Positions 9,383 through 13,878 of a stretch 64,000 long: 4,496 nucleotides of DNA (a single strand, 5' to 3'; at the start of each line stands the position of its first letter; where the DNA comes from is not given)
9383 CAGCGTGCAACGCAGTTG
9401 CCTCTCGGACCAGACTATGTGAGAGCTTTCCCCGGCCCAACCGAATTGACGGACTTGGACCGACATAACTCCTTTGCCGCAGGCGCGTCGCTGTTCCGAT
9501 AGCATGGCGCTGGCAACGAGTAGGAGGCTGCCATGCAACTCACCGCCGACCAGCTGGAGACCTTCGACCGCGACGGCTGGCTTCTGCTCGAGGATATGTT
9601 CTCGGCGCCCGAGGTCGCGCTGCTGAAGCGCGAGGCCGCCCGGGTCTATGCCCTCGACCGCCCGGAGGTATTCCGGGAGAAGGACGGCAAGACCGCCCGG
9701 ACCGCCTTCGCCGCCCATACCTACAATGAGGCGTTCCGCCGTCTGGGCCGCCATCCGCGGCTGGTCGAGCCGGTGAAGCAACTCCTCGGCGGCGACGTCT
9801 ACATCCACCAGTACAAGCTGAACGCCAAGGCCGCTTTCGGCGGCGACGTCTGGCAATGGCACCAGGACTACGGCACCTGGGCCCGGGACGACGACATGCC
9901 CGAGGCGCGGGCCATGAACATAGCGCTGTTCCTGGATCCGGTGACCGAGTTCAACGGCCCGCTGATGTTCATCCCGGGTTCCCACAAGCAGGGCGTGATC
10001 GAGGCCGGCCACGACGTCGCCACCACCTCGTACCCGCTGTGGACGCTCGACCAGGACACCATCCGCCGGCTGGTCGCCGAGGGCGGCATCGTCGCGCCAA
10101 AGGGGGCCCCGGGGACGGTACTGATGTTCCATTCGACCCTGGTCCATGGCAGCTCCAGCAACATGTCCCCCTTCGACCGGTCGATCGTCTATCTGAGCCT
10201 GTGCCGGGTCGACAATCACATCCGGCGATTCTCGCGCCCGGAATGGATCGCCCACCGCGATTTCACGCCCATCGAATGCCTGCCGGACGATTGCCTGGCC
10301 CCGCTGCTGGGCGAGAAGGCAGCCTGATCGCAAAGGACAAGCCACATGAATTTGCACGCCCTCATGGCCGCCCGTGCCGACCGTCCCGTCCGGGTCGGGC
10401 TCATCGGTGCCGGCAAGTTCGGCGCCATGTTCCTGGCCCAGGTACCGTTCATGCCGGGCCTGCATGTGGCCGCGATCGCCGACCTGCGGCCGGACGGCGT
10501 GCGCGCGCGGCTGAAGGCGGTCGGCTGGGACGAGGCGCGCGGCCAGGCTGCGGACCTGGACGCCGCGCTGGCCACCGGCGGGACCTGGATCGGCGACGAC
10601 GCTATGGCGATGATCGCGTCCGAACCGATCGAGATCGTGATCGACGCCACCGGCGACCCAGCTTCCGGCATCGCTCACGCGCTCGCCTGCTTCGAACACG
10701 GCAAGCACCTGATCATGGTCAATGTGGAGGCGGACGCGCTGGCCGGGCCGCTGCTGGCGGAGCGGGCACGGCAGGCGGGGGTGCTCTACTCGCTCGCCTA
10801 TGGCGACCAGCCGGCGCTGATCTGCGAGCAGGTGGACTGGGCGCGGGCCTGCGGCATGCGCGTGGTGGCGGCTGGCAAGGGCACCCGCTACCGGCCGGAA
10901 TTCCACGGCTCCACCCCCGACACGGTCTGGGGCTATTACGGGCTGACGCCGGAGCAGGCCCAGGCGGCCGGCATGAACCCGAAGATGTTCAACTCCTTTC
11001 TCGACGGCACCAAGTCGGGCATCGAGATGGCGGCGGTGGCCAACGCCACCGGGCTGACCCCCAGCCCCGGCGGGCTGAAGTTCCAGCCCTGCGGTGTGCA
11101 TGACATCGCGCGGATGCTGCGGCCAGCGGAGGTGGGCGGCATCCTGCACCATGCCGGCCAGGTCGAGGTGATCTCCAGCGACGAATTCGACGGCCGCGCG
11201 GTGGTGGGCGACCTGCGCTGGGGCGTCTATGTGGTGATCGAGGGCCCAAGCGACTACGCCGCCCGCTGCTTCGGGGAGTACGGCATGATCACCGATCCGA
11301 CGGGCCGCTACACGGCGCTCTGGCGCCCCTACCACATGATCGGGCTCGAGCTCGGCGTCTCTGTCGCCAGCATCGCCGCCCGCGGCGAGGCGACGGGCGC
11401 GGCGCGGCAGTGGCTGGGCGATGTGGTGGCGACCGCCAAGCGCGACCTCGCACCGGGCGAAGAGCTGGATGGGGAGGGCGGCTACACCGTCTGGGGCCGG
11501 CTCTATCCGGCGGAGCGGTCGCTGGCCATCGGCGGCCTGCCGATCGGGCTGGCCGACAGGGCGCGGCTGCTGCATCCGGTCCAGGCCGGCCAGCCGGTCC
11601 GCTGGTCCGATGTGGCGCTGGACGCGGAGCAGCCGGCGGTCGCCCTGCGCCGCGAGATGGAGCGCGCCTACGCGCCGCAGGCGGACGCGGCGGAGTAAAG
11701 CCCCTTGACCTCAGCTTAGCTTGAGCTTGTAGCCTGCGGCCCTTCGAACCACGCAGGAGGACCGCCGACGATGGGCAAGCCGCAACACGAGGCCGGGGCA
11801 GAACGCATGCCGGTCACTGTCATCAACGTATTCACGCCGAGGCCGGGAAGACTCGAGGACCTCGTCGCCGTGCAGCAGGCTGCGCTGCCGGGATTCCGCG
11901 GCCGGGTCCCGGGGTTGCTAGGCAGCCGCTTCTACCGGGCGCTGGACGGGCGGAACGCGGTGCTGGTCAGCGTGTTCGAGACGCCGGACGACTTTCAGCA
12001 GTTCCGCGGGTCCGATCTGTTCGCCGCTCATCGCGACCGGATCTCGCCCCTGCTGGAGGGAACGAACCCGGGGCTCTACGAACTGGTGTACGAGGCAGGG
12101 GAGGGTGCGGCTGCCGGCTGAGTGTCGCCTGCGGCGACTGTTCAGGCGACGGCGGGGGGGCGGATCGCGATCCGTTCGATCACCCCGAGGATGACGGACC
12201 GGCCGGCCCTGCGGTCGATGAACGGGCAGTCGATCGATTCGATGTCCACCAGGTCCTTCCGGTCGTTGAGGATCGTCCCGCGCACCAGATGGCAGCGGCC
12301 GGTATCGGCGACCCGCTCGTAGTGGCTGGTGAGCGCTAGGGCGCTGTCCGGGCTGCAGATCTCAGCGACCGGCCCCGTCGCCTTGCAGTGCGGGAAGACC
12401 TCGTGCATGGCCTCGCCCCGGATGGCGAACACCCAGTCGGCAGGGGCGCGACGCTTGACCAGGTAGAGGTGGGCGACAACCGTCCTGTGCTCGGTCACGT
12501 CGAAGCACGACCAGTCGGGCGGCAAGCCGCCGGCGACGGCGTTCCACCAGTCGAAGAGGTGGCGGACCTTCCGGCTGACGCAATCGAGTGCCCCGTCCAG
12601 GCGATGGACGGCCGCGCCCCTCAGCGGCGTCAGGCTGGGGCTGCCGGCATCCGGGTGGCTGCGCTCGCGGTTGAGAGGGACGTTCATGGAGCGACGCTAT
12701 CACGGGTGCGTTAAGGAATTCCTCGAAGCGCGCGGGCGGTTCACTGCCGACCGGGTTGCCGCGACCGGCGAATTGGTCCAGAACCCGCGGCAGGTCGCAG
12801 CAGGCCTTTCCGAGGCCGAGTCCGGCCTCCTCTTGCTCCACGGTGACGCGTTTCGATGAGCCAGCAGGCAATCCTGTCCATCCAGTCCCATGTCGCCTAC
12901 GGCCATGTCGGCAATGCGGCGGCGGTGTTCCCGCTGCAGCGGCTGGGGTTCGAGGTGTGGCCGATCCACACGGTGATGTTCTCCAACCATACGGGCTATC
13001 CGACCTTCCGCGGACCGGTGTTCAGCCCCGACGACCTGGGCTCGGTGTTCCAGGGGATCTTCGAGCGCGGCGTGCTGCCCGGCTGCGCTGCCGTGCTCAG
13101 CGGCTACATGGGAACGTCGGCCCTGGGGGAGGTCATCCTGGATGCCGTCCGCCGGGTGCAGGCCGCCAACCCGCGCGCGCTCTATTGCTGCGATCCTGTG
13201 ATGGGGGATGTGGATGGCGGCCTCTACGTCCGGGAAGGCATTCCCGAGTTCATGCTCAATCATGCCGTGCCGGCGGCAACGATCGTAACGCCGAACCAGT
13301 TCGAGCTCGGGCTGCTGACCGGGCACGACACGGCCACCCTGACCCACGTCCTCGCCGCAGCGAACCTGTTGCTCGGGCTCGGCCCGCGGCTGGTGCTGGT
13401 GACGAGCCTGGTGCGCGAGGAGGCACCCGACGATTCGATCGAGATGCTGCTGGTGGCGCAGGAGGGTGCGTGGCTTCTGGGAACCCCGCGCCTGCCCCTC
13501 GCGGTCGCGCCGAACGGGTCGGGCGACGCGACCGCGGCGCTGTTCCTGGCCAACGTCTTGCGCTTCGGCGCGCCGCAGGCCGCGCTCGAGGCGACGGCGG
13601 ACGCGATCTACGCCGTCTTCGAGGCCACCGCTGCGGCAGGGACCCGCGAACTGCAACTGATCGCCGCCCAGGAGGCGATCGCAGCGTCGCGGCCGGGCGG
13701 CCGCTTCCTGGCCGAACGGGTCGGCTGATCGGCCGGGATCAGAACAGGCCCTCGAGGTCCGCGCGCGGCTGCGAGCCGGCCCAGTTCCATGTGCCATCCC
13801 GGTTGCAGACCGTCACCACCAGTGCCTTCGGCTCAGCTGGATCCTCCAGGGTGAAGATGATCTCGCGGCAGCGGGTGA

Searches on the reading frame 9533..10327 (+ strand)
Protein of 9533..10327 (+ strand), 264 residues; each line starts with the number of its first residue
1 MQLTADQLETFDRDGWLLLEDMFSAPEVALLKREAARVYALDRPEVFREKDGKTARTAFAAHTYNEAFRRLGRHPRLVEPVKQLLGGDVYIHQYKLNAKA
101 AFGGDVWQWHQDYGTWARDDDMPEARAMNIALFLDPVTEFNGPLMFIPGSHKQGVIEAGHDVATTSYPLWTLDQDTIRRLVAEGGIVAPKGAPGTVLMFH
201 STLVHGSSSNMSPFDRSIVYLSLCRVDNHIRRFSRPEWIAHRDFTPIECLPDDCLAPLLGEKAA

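Call 8: search_protein_families(library=pfam, proteins=[window:9533-10327:+], max_evalue=0.001)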
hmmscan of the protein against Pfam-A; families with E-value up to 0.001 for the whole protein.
window:9533-10327:+ (264 aa): 1 family
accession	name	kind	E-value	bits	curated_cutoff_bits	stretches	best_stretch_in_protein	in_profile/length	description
PF05721.19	PhyH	-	9.6e-36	124.5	22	1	11-217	1-212/213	Phytanoyl-CoA dioxygenase (PhyH)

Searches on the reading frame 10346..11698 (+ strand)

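Call 8: search_protein_families(library=pfam, proteins=[window:10346-11698:+], max_evalue=0.001)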
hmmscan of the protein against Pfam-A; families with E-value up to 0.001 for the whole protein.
window:10346-11698:+ (450 aa): 3 families
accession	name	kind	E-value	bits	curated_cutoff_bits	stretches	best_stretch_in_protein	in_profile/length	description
PF21135.2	DRL_cat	-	2.3e-56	190.8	27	1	153-336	1-164/164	Oxidoreductase DRL, catalytic domain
PF08666.17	SAF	-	5.2e-07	30.6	21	1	359-423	1-62/63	SAF domain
PF03447.22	NAD_binding_3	-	0.00096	20.3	24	0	76-146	40-111/116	Homoserine dehydrogenase, NAD binding domain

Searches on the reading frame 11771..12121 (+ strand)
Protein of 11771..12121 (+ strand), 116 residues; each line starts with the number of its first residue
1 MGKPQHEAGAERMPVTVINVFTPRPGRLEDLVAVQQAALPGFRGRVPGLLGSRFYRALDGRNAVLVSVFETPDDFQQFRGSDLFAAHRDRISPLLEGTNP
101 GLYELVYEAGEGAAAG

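Call 8: search_protein_families(library=pfam, proteins=[window:11771-12121:+], max_evalue=0.001)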
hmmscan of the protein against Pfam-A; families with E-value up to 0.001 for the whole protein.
window:11771-12121:+ (116 aa): 1 family
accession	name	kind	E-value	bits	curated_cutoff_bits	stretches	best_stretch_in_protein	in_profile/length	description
PF03992.22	ABM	-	2.4e-10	40.9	23.1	1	14-89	1-77/78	Antibiotic biosynthesis monooxygenase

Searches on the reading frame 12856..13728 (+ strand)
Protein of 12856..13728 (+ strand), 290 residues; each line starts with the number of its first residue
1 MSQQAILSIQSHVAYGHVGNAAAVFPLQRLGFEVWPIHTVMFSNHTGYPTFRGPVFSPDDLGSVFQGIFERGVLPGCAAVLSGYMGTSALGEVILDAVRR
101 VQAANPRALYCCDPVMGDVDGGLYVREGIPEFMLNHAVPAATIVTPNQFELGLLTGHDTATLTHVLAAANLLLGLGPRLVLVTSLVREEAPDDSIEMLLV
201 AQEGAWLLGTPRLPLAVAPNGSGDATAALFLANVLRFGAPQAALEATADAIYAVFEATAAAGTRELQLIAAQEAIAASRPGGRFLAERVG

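Call 8: search_protein_families(library=pfam, proteins=[window:12856-13728:+], max_evalue=0.001)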
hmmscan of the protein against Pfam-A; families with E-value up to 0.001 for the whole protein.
window:12856-13728:+ (290 aa): 2 families
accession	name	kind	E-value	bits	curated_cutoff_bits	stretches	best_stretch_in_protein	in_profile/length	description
PF08543.17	Phos_pyr_kin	-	2.7e-14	53.6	27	1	78-262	62-239/246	Phosphomethylpyrimidine kinase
PF00294.29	PfkB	-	3.7e-07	30.2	25.8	1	133-243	176-278/302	pfkB family carbohydrate kinase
